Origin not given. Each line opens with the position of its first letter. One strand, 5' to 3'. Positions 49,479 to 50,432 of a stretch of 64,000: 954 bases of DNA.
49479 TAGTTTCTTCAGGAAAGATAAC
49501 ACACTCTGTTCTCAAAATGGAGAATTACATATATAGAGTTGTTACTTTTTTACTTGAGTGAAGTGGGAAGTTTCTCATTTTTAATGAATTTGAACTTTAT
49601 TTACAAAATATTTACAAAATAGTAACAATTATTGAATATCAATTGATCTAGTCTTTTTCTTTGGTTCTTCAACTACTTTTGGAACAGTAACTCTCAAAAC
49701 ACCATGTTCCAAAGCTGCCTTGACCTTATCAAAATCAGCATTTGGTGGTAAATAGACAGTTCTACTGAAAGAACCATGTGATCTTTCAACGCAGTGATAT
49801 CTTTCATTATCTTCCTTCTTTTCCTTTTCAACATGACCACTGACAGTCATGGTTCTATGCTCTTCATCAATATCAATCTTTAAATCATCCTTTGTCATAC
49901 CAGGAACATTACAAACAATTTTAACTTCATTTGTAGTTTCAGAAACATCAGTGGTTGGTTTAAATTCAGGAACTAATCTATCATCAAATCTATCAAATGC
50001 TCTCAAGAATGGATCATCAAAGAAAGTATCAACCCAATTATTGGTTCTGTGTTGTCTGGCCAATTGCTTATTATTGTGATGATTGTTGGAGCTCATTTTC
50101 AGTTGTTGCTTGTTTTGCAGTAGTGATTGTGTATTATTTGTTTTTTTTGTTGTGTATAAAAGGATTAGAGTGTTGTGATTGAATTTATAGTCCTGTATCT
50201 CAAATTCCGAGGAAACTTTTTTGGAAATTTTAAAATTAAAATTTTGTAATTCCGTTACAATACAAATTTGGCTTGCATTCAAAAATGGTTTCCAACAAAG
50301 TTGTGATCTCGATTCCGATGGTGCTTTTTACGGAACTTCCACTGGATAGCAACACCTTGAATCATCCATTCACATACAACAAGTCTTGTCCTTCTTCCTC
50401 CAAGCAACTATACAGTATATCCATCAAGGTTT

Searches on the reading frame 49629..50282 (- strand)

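Call 38: search_protein_families(library=pfam, proteins=[window:49629-50282:-], max_evalue=0.01)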
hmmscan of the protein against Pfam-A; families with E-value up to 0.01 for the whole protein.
window:49629-50282:- (217 aa): 1 family
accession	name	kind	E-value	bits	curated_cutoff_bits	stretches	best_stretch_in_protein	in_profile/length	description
PF00011.27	HSP20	-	2.3e-24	85.9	20.8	1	113-217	2-102/102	Hsp20/alpha crystallin family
